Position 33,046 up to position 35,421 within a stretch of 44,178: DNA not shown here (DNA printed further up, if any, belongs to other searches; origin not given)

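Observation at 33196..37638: Six-gene operon in which every product carries a prepilin-like (class III) leader, with no ATPase, platform protein or peptidase nearby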

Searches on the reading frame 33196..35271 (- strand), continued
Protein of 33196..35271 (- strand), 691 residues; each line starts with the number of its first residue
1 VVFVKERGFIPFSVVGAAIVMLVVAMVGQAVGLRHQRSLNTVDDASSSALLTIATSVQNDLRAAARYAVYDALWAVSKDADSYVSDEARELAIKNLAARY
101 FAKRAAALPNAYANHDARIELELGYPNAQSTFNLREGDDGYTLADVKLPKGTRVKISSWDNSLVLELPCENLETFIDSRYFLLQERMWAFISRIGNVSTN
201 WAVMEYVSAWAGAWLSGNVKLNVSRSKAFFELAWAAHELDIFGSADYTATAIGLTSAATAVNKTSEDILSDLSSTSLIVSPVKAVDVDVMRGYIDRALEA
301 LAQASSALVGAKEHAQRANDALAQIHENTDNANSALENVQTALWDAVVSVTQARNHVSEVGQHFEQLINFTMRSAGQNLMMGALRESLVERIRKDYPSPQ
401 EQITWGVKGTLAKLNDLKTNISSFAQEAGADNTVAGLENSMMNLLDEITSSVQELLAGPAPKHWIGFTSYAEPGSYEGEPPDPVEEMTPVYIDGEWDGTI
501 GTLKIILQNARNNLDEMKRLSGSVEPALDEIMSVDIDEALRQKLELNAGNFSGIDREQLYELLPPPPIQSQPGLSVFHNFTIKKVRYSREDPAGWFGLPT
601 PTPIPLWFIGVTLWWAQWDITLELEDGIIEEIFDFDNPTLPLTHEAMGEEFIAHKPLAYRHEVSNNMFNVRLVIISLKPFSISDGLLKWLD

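Call 48: search_protein_families(library=pfam, max_evalue=0.01, proteins=[L030:144-833:+, L030:836-1561:+, L030:1558-2331:+, L030:3439-4419:+, L030:4626-5735:+, L030:5789-6253:-, L030:6408-7460:+, L030:12250-12666:-, L030:12718-13110:-, L030:13315-14295:+])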
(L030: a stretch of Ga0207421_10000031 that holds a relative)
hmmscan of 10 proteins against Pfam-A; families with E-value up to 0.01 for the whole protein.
L030:144-833:+ (229 aa): 7 families
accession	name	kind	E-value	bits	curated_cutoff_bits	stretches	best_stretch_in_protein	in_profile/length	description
PF22625.2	ECR1_N_2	-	2.4e-11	43.7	27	1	7-55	1-51/51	Exosome RNA binding protein RRP4 N-terminal domain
PF14382.12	ECR1_N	-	9.5e-07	28.9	27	1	9-41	1-34/38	Exosome complex exonuclease RRP4 N-terminal region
PF21266.3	RRP4_S1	-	2e-06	28.3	27.3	1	57-123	1-73/73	RRP4, S1 domain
PF15985.11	KH_6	-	1.2e-05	25.9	27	1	145-185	1-39/47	KH domain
PF00013.35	KH_1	-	1.2e-05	25.4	21.5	1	148-203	4-65/66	KH domain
PF21262.3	RRP40_S1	-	9.4e-05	22.7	27.1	1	58-141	1-78/83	Exosome complex component RRP40, S1 domain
PF13083.13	KH_KhpA-B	-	0.0055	17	32.1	0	127-170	15-55/73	KhpA/KhpB, KH domain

L030:836-1561:+ (241 aa): 2 families
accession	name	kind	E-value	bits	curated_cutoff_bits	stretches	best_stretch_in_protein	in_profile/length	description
PF01138.27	RNase_PH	-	6.3e-35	120.9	25.5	1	22-151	1-130/130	3' exoribonuclease family, domain 1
PF03725.20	RNase_PH_C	-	4.6e-18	65.4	20.8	1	154-218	1-66/67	3' exoribonuclease family, domain 2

L030:1558-2331:+ (257 aa): 2 families
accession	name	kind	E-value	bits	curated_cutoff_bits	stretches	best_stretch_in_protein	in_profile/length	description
PF01138.27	RNase_PH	-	8.6e-35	120.4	25.5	1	32-166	1-129/130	3' exoribonuclease family, domain 1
PF03725.20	RNase_PH_C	-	5.5e-15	55.5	20.8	1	184-246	3-65/67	3' exoribonuclease family, domain 2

L030:3439-4419:+ (326 aa): 2 families
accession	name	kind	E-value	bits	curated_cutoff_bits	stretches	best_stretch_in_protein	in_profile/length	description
PF01368.27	DHH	-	8e-18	65.4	28.1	1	18-162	2-125/125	DHH family, N-terminal domain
PF02272.25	DHHA1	-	4.5e-09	37.1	25.9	1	245-306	29-87/102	DHHA1 domain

L030:4626-5735:+ (369 aa): 3 families
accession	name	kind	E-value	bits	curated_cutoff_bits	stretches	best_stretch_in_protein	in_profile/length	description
PF13662.12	Toprim_4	-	2.5e-09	37.6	25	1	166-227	2-72/85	Toprim domain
PF01751.28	Toprim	-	3.8e-07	30.6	23.1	1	167-236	2-86/96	Toprim domain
PF13155.12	Toprim_2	-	8.2e-06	26.5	22.1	1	168-241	1-82/88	Toprim-like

L030:5789-6253:- (154 aa): 8 families
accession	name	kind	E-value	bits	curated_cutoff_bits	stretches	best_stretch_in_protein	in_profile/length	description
PF00583.31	Acetyltransf_1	-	5.1e-25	88.4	20.7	1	20-127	4-116/116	Acetyltransferase (GNAT) family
PF13673.13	Acetyltransf_10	-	3.9e-16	59.6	23.6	1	44-149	29-127/128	Acetyltransferase (GNAT) domain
PF13508.13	Acetyltransf_7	-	7.5e-15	55.5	27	1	46-129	3-84/84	Acetyltransferase (GNAT) domain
PF13527.13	Acetyltransf_9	-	1.5e-07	31.9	25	1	8-129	1-126/127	Acetyltransferase (GNAT) domain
PF08445.16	FR47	-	2.5e-07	31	22.1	1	70-130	21-80/86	FR47-like protein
PF13480.13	Acetyltransf_6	-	1.2e-06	29.2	22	1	27-107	49-132/143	Acetyltransferase (GNAT) domain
PF13302.13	Acetyltransf_3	-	0.00081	20.5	25.4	1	47-128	55-138/138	Acetyltransferase (GNAT) domain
PF13420.13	Acetyltransf_4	-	0.0053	17.2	24.3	1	15-132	20-139/155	Acetyltransferase (GNAT) domain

L030:6408-7460:+ (350 aa): 3 families
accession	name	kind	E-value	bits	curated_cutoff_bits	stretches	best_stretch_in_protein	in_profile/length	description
PF03463.20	eRF1_1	-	7e-28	97.5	23.8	1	1-122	1-122/123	eRF1 domain 1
PF03465.20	eRF1_3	-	8e-24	84.6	25.8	1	258-349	4-106/106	eRF1 domain 3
PF03464.20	eRF1_2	-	7.6e-13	49.4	27.1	1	133-243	4-126/133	eRF1 domain 2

L030:12250-12666:- (138 aa): 1 family
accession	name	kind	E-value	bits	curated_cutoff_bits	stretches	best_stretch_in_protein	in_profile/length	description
PF23843.2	DUF7210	-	0.00083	19.3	27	1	1-37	1-37/38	Domain of unknown function (DUF7210)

L030:12718-13110:- (130 aa): 1 family
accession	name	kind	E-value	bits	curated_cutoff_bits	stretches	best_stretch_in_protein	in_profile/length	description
PF05478.16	Prominin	-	0.0039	15.8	34.3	1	31-115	601-685/799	Prominin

L030:13315-14295:+ (326 aa): 3 families
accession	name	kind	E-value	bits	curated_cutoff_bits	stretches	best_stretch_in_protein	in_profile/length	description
PF00382.24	TFIIB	-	7.2e-50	167.4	23.6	2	231-318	4-91/92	Transcription factor TFIIB repeat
PF08271.17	Zn_Ribbon_TF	-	3e-11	43.1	29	1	29-70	2-43/43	TFIIB zinc-binding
PF04545.22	Sigma70_r4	-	0.0031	17.5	24.1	0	290-314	18-42/50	Sigma-70, region 4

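Call 49: predict_structure(alignment_id=A1)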
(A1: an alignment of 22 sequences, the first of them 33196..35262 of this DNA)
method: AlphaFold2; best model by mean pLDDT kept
length: 688 residues; sequences in the alignment: 22
mean_pLDDT: 69.8   pTM: 0.56
mean pLDDT of the five models: 69.8, 66.8, 62.8, 59.6, 58.6
residues with pLDDT >= 90: 105; 70-90: 278; 50-70: 169; < 50: 136
segments of 3 or more residues with pLDDT < 50: 1-5, 35-43, 135-137, 242-246, 248-276, 529-572, 631-657, 683-688
pLDDT, mean of each block of 10 residues (from residue 1): 46 60 57 48 57 69 70 60 76 86 72 73 76 63 84 71 80 58 66 77 69 69 70 66 49 39 36 46 86 97 95 88 65 84 95 96 91 70 82 88 95 93 70 77 91 83 83 81 86 90 92 78 54 39 35 34 35 61 85 83 79 87 58 36 32 45 75 78 42
secondary structure, 60 per line:
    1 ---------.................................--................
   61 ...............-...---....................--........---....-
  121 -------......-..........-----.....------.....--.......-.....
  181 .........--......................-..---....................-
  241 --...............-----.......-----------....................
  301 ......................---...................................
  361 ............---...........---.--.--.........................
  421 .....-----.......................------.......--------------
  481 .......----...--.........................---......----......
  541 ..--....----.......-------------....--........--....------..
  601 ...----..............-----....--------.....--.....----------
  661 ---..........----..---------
elements in order (helices of 4 or more, strands of 3 or more residues): H10-42 H45-75 H83-102 H105-112 E116-119 E128-133 E138-144 E150-154 E161-165 E168-174 H176-189 H192-213 H220-239 H243-257 H263-269 H281-322 H326-372 H376-386 H396-425 H431-453 E460-466 E481-487 H497-521 H525-530 H535-542 H545-548 H553-559 E573-576 E579-586 H589-592 E599-603 E608-621 E627-630 E639-643 E646-650 E664-673

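Call 52: list_cluster_members(proteins=[P0054, P0062, P0071, P0084, P0074, P0060, P0081, P0079, P0106, P0102])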
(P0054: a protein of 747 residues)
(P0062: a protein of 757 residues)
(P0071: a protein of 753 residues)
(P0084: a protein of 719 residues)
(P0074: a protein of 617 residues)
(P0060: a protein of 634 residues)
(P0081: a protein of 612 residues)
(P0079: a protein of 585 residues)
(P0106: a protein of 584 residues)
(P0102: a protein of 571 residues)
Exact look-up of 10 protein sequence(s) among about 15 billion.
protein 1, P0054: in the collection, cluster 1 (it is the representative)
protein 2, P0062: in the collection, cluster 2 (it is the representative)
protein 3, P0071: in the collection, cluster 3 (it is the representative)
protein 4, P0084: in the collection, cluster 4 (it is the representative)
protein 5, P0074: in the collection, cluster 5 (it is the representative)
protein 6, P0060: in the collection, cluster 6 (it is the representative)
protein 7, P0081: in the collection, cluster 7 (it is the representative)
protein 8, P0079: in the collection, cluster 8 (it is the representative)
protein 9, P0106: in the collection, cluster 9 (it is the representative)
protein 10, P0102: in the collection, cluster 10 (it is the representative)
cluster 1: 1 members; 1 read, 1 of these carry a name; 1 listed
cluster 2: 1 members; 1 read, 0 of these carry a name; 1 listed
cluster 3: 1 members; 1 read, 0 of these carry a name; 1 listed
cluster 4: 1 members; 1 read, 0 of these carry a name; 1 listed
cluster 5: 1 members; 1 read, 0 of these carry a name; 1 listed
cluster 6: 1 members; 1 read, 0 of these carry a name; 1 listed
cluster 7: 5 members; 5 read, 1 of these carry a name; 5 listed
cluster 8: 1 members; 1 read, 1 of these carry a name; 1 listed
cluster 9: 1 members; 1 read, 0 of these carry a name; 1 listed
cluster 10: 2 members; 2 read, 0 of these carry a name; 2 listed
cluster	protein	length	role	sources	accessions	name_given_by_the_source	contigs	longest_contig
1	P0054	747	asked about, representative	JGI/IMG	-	hypothetical protein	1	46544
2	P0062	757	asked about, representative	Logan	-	-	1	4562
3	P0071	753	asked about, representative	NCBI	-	-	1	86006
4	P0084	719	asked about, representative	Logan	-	-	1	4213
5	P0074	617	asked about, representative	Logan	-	-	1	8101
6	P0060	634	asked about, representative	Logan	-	-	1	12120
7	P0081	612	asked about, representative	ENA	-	-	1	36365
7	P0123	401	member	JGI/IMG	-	hypothetical protein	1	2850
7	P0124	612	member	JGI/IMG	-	-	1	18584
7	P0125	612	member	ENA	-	-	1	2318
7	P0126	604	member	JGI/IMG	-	-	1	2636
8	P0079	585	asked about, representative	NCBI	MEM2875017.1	MAG: hypothetical protein QW567_03245 [Candidatus Hadarchaeales archaeon]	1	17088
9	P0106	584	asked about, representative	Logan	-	-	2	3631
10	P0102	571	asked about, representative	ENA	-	-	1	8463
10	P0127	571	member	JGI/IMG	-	-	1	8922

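Call 53: find_encoding_contigs(protein=P0071, flank=10000, max_places=1)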
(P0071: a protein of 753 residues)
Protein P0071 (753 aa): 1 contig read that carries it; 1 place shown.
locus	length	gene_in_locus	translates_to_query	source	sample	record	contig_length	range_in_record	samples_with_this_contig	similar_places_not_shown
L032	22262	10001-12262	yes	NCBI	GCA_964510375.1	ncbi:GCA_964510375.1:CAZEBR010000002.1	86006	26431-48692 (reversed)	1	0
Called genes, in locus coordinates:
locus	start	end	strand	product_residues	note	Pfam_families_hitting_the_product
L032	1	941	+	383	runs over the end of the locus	PF00753:Lactamase_B (weak)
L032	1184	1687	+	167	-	PF01864:CarS-like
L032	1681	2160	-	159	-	PF00156:Pribosyltran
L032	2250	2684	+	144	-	PF01751:Toprim, PF13662:Toprim_4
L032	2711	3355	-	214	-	-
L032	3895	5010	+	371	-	PF01751:Toprim (faint), PF13662:Toprim_4 (weak)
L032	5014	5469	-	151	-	PF13420:Acetyltransf_4 (weak), PF13527:Acetyltransf_9 (weak), PF13673:Acetyltransf_10, PF00583:Acetyltransf_1, PF13508:Acetyltransf_7, PF08445:FR47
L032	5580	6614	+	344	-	PF26356:Pelota_N, PF03464:eRF1_2, PF03465:eRF1_3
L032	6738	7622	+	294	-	PF04018:VCA0040-like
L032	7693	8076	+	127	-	-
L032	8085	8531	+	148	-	-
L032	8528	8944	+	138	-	-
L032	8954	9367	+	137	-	-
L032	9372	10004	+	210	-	-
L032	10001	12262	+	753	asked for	-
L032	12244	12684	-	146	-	-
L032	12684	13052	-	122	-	-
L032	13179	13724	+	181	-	PF02915:Rubrerythrin, PF21349:RUBY_RBDX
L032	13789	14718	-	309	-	PF01699:Na_Ca_ex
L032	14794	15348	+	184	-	PF01988:VIT1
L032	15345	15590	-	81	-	PF04457:MJ1316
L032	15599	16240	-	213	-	PF23023:Anti-Pycsar_Apyc1, PF00753:Lactamase_B, PF19583:ODP, PF12706:Lactamase_B_2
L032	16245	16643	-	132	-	-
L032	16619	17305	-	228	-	-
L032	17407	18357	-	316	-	PF08240:ADH_N, PF16912:Glu_dehyd_C, PF00107:ADH_zinc_N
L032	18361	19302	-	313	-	PF02653:BPD_transp_2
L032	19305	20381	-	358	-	PF02653:BPD_transp_2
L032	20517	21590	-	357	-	PF02608:Bmp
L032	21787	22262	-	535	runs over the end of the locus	PF00005:ABC_tran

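Call 54: fold_search(model_id=the predicted structure, library=pdb)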
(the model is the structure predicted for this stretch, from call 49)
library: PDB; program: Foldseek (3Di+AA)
matches with E <= 10: 552; with E <= 0.001: 0
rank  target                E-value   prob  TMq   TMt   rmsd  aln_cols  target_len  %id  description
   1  6h2e_P                4.3e-02  0.30  0.10  0.18  37.7       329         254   12  Structure of the soluble AhlC of the tripartite alpha-pore forming toxin, AHL, from Aeromonas hydrophila. (released 2019-07-10)
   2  6r1j_D                6.4e-02  0.25  0.09  0.18  37.8       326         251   13  Structure of the soluble AhlC triple head mutant of the tripartite alpha-pore forming toxin, AHL, from Aeromonas hydro (released 2019-07-10)
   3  4phq_B                7.7e-02  0.60  0.13  0.27  35.4       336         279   13  ClyA CC6/264 ox (6-303) (released 2014-09-24)
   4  7jh6_A                9.3e-02  0.97  0.15  0.41   7.0       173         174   13  De novo designed two-domain di-Zn(II) and porphyrin-binding protein (released 2020-12-09)
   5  8ii8                  9.7e-02  0.95  0.15  0.37  14.8       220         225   12  X-ray crystal structure of pink-colored protein from Pleurotus salmoneostramineus in complex with natural chromophore (released 2024-08-14)
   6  4pho_C                9.7e-02  0.47  0.12  0.25  35.9       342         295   12  ClyA CC6/264 ox (2-303) (released 2014-09-24)
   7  6h2d_P                9.7e-02  0.21  0.08  0.20  34.9       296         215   11  Structure of the soluble AhlC of the tripartite alpha-pore forming toxin, AHL, from Aeromonas hydrophila. (released 2019-07-10)
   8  4uos                  1.1e-01  1.00  0.20  0.53   6.5       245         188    9  Thermodynamic hyperstability in parametrically designed helical bundles (released 2014-11-05)
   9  6qd6_A                1.1e-01  0.57  0.13  0.18  17.7       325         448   11  Molecular scaffolds expand the nanobody toolkit for cryo-EM applications: crystal structure of Mb-cHopQ-Nb207 (released 2019-12-18)
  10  6h2e_Q                1.3e-01  0.16  0.08  0.17  38.3       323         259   14  Structure of the soluble AhlC of the tripartite alpha-pore forming toxin, AHL, from Aeromonas hydrophila. (released 2019-07-10)
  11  8gl3                  1.5e-01  0.51  0.12  0.30  14.6       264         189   14  De novo design of monomeric helical bundles for pH-controlled membrane lysis (released 2023-09-06)
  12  6xvi_D                1.6e-01  0.57  0.13  0.20  15.2       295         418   12  Crystal structure of Megabody Mb-Nb207-c7HopQ_A12 (released 2021-01-13)
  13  6r1j_J                1.6e-01  0.15  0.09  0.17  38.8       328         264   13  Structure of the soluble AhlC triple head mutant of the tripartite alpha-pore forming toxin, AHL, from Aeromonas hydro (released 2019-07-10)
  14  1qoy                  1.7e-01  0.25  0.11  0.21  35.1       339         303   12  E.coli Hemolysin E (HlyE, ClyA, SheA) (released 2000-01-23)
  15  6mrt_A                1.9e-01  0.97  0.21  0.44  15.7       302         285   12  12-meric ClyA pore complex (released 2019-05-15)
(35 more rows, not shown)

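Call 63: search_protein_families(library=pfam, max_evalue=1, proteins=[L012:442-861:+, L012:818-1276:+, L012:1206-1703:+, L012:1707-2144:+, L012:2041-2820:+, L012:2670-4811:+, L014:8892-9329:+, L014:9333-10001:+, L014:9965-11995:+, L014:8466-8888:+])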
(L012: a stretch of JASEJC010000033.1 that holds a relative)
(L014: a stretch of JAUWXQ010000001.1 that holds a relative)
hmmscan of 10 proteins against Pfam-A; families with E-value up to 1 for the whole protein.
L012:442-861:+ (140 aa): 3 families
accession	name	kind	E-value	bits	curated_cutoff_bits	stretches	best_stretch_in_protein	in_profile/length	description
PF13620.12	CarboxypepD_reg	-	0.0022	18.7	32.3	1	69-138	2-68/82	Carboxypeptidase regulatory-like domain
PF13715.12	CarbopepD_reg_2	-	0.1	13.1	32.2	1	72-116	4-43/88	CarboxypepD_reg-like domain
PF24107.1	DUF7382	-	0.1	12.9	27.4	1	63-90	16-42/65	Domain of unknown function (DUF7382)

L012:818-1276:+ (153 aa): 0 families

L012:1206-1703:+ (166 aa): 0 families

L012:1707-2144:+ (146 aa): 2 families
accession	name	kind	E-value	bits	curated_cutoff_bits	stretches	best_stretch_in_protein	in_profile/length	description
PF23956.1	DUF7285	-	0.028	15.5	27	1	73-144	48-112/112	Family of unknown function (DUF7285)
PF05702.16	Herpes_UL49_5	-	0.074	13.6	22.2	1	10-33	62-85/98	Herpesvirus UL49.5 envelope/tegument protein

L012:2041-2820:+ (260 aa): 1 family
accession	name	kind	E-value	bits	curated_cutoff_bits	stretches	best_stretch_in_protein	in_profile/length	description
PF23955.1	DUF7284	-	2.4e-07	31.4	27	1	47-190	2-126/278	Family of unknown function (DUF7284)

L012:2670-4811:+ (714 aa): 1 family
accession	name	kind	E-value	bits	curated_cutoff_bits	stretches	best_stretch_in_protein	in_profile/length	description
PF11204.13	DUF2985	-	0.6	10.7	22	1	61-111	20-70/78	Protein of unknown function (DUF2985)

L014:8892-9329:+ (146 aa): 1 family
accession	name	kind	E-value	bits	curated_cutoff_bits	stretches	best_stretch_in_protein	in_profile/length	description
PF20485.3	DUF6724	-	0.082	13.2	27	1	11-45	18-55/64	Family of unknown function (DUF6724)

L014:9333-10001:+ (223 aa): 1 family
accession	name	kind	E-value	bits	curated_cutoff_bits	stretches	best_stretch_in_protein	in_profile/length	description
PF23955.1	DUF7284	-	1.2e-06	29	27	1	11-111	2-88/278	Family of unknown function (DUF7284)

L014:9965-11995:+ (677 aa): 4 families
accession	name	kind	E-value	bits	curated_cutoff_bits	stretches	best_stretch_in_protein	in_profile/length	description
PF06009.19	Laminin_II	-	0.039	14.4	33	1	329-375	27-73/138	Laminin Domain II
PF07321.17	YscO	-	0.099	13.1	28.8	1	313-363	67-117/149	Type III secretion protein YscO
PF04136.21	COG3_N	-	0.14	12.6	27.9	0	511-559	52-100/147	Conserved oligomeric Golgi complex subunit 3, N-terminal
PF12095.13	CRR7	-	0.28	12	25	0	515-554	35-74/84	Protein CHLORORESPIRATORY REDUCTION 7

L014:8466-8888:+ (141 aa): 0 families

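Call 74: search_protein_families(library=pfam, max_evalue=0.1, proteins=[L032:12244-12684:-, L032:12684-13052:-])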
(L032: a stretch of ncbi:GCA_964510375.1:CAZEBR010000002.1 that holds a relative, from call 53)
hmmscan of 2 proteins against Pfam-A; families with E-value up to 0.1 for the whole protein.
L032:12244-12684:- (146 aa): 1 family
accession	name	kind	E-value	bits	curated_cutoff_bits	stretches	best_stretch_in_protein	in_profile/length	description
PF23843.2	DUF7210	-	0.012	15.6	27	1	1-34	1-34/38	Domain of unknown function (DUF7210)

L032:12684-13052:- (122 aa): 15 families
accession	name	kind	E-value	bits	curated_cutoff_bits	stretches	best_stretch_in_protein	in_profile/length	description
PF08647.16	BRE1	-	0.0015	19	27.9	1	45-116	5-76/95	BRE1 E3 ubiquitin ligase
PF14942.11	Muted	-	0.003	18.2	26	1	39-106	20-86/146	Organelle biogenesis, Muted-like protein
PF16515.11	HIP1_clath_bdg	-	0.0059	17.4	28.8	1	53-109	21-76/99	Clathrin-binding domain of Huntingtin-interacting protein 1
PF09278.17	MerR-DNA-bind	-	0.011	16.8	25.4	0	13-32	6-25/65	MerR, DNA binding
PF19999.4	fvmX3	-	0.011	16.2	27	1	39-77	14-53/85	FtsH ternary system domain X3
PF16752.10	TBCC_N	-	0.018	15.8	27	1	53-117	15-80/115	Tubulin-specific chaperone C N-terminal domain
PF13325.12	MCRS_N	-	0.018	15.4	25.8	1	46-98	143-195/199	N-terminal region of micro-spherule protein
PF05377.16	FlaC_arch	-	0.023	15.5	27.8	1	75-111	4-40/55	Flagella accessory protein C (FlaC)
PF25610.1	HR1_TOCA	-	0.037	14.8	27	0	49-83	3-36/90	TOCA family HR1 domain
PF05791.16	Bacillus_HBL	-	0.049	13.9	29.1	1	70-115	127-174/177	Bacillus haemolytic enterotoxin (HBL)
PF07889.17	DUF1664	-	0.061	13.8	34.6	1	56-118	56-120/124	Protein of unknown function (DUF1664)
PF18052.6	Rx_N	-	0.069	13.7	27.7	0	68-118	17-68/93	Rx N-terminal domain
PF11690.13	DUF3287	-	0.078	13.3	27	1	73-102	64-93/121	Protein of unknown function (DUF3287)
PF20075.5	DUF6471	-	0.092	13.1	26.8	0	13-42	9-38/65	Domain of unknown function (DUF6471)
PF25443.1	ANG-1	-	0.098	13.3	28.5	0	67-112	28-73/105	ANG-1-like domain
